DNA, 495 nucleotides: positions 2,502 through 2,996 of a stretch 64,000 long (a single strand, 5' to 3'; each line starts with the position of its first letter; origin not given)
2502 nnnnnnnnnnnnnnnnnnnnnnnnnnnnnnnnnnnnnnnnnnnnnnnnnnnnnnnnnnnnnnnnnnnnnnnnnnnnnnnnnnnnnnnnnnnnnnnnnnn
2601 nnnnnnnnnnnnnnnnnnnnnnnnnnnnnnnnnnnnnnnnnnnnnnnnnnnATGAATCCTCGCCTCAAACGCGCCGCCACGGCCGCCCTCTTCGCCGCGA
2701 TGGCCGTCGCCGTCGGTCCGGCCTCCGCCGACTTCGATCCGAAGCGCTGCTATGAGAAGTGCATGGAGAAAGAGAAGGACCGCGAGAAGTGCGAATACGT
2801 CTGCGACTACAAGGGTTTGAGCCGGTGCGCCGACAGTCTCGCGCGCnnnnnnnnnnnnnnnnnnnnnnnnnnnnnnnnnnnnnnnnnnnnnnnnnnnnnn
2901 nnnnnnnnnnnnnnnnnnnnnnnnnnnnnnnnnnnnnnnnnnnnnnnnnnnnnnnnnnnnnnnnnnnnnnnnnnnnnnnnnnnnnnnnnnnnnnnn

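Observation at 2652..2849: Secreted micro-protein with an alpha-hairpinin-like CxxxC-x9-CxxxC motif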

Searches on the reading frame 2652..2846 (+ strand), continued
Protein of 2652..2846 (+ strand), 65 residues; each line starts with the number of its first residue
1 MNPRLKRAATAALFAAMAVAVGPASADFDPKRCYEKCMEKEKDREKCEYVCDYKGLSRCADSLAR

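Call 75: find_related_loci(query=A3, collection=metagenome_contigs, flank=4000)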
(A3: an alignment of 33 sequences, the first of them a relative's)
Query A3 (65 aa) in metagenome_contigs; peptide patterns used: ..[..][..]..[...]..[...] (x = any residue, [..] = any of these).
114 stretches matched a pattern; 4 encode a relative of the query (tblastn E <= 1e-3); 4 distinct loci.
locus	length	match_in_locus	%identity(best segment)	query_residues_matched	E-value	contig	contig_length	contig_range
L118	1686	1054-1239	42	6-64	2e-10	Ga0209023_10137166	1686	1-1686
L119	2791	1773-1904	45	12-55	5e-10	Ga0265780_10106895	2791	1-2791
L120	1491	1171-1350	38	6-62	4e-9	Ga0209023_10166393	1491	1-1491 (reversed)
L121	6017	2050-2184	32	5-51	7e-8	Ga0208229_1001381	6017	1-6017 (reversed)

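Call 82: find_homologous_proteins(query=L111:1124-3412:+, max_evalue=1e-60)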
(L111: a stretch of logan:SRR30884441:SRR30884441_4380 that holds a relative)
Query L111:1124-3412:+ (763 aa): 232 proteins with E <= 1e-60 among 8000 candidates; the best 120 are listed.
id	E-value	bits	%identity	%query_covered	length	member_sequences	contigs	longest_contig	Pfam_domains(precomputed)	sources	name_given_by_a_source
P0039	0.0e+0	1710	100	100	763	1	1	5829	PF07715.21,PF00593.31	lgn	-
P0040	1.2e-264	899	59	92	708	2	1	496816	PF07715.21,PF00593.31,PF14905.13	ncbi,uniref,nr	ncbi:TonB-dependent receptor [Pelomonas sp. CA6]|uniref:TonB-dependent receptor plug domain-containi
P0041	7.5e-262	889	55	98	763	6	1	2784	PF07715.21,PF00593.31,PF14905.13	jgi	jgi:outer membrane receptor for ferrienterochelin and colicins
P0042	1.7e-250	852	55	91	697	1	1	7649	PF07715.21,PF00593.31,PF14905.13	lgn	-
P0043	1.2e-232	793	52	95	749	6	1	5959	PF07715.21,PF00593.31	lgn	-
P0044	2.0e-221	756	50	96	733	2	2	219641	PF07715.21,PF00593.31,PF14905.13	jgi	jgi:outer membrane receptor for ferrienterochelin and colicins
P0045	5.0e-219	748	49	93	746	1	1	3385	PF07715.21,PF00593.31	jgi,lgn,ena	-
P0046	5.6e-217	741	50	93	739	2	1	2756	PF07715.21,PF00593.31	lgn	-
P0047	7.8e-209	714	50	95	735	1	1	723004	PF07715.21,PF00593.31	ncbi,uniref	ncbi:TonB-dependent receptor plug domain-containing protein [Roseateles sp. BYS180W]|uniref:TonB-dep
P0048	3.4e-208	712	48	94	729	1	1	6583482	PF07715.21,PF00593.31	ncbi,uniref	ncbi:TonB-dependent receptor plug domain-containing protein [Roseateles chitinivorans]|uniref:TonB-d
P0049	4.8e-204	698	47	94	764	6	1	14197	PF07715.21,PF00593.31,PF14905.13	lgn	-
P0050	6.5e-196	671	58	73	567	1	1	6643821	PF00593.31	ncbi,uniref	ncbi:TonB-dependent receptor plug domain-containing protein [Roseateles chitinivorans]|uniref:TonB-d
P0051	2.1e-173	597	45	94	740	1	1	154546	PF07715.21,PF00593.31,PF14905.13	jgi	jgi:outer membrane receptor protein involved in Fe transport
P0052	1.4e-162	561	41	95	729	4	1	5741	PF07715.21,PF00593.31,PF14905.13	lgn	-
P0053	7.8e-157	542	43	94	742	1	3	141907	PF07715.21,PF00593.31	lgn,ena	-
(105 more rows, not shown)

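Call 83: find_encoding_contigs(protein=P0048, flank=4000, max_places=2)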
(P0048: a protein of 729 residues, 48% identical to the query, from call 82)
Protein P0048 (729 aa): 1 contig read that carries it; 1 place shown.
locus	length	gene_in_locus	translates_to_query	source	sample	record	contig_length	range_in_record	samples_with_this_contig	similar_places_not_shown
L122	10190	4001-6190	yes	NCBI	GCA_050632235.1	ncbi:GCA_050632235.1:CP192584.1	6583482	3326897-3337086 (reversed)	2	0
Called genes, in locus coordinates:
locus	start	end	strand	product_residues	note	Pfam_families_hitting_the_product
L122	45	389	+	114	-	-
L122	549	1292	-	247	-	-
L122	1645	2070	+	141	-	PF07007:LprI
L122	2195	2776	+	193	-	PF06271:RDD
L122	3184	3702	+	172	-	-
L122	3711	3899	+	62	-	-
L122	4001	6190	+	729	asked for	PF07715:Plug, PF00593:TonB_dep_Rec_b-barrel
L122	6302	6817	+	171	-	-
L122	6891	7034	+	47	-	-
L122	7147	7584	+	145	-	PF16108:DUF4826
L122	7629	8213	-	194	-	-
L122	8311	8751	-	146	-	-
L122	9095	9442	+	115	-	-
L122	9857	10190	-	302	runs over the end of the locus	PF13616:Rotamase_3, PF13145:Rotamase_2 (weak), PF00639:Rotamase, PF16747:Adhesin_E (weak)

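Call 84: find_encoding_contigs(protein=P0040, flank=4000, max_places=2)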
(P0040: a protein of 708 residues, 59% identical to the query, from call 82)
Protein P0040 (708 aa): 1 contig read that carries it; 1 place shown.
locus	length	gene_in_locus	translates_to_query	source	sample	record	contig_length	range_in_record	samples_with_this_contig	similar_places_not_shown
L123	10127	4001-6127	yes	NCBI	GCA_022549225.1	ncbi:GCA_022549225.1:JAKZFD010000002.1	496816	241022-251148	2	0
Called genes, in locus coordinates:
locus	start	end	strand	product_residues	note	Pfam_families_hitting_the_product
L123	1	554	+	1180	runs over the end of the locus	-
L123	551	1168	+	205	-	PF24719:Imm33-like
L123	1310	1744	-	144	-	PF00072:Response_reg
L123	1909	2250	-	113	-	PF09350:DJC28_CD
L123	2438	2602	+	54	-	PF02583:Trns_repr_metal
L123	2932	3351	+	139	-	PF00462:Glutaredoxin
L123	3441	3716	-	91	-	-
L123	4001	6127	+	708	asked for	PF07715:Plug, PF00593:TonB_dep_Rec_b-barrel, PF14905:OMP_b-brl_3 (faint)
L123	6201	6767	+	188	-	PF03473:MOSC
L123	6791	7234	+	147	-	PF00293:NUDIX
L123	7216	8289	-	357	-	PF00724:Oxidored_FMN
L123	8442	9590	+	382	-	-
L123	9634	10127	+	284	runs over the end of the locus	PF04378:RsmJ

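Call 87: find_encoding_contigs(protein=P0047, flank=4000, max_places=1)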
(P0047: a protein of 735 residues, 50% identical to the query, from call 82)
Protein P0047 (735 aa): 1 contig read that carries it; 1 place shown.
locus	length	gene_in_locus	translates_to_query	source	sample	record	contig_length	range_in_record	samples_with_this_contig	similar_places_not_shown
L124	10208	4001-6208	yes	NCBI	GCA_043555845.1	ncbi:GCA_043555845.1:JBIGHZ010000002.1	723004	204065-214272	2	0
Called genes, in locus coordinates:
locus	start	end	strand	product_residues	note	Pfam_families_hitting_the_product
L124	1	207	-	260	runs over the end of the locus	PF00072:Response_reg, PF04397:LytTR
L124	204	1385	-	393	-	PF06580:His_kinase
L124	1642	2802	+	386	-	PF01757:Acyl_transf_3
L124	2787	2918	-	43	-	PF13230:GATase_4 (weak)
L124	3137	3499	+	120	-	PF00462:Glutaredoxin (weak)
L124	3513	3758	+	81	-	-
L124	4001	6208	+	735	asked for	PF07715:Plug (weak), PF00593:TonB_dep_Rec_b-barrel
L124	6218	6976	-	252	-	PF13230:GATase_4, PF13522:GATase_6 (weak)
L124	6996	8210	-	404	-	PF01266:DAO (weak), PF01494:FAD_binding_3, PF04820:Trp_halogenase (faint), PF07992:Pyr_redox_2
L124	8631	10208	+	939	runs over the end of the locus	PF07715:Plug, PF00593:TonB_dep_Rec_b-barrel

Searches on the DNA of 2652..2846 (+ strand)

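Call 44: search_rna_families(sources=[L103, L105, L106, L108], threshold=gathering)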
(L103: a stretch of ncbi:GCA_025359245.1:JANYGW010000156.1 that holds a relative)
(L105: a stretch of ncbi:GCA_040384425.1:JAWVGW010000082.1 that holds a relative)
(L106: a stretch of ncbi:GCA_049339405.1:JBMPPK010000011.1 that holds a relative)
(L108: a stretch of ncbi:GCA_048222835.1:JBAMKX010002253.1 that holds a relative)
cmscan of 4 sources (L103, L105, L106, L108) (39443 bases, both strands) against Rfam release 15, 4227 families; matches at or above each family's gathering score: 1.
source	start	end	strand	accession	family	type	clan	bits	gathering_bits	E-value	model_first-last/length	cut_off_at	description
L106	5246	5316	+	RF00005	tRNA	Gene; tRNA;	CL00001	65.8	29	2.8e-12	1-71/71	no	tRNA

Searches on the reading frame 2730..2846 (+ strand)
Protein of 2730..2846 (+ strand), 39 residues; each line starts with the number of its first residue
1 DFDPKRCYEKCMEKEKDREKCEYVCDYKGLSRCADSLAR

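Call 33: search_solved_structures(query=window:2730-2846:+, max_evalue=10, show_alignments=3)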
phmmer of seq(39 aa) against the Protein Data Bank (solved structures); distinct sequences matched with E-value up to 10: 3.
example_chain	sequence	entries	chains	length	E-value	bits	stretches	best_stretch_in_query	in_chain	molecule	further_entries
1wqc_A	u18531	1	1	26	0.7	13.7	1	7-27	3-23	OmTx1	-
1wqd_A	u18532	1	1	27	0.97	13.3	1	7-27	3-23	OmTx2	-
1dq7_A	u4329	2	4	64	1.9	12.4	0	6-35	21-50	NEUROTOXIN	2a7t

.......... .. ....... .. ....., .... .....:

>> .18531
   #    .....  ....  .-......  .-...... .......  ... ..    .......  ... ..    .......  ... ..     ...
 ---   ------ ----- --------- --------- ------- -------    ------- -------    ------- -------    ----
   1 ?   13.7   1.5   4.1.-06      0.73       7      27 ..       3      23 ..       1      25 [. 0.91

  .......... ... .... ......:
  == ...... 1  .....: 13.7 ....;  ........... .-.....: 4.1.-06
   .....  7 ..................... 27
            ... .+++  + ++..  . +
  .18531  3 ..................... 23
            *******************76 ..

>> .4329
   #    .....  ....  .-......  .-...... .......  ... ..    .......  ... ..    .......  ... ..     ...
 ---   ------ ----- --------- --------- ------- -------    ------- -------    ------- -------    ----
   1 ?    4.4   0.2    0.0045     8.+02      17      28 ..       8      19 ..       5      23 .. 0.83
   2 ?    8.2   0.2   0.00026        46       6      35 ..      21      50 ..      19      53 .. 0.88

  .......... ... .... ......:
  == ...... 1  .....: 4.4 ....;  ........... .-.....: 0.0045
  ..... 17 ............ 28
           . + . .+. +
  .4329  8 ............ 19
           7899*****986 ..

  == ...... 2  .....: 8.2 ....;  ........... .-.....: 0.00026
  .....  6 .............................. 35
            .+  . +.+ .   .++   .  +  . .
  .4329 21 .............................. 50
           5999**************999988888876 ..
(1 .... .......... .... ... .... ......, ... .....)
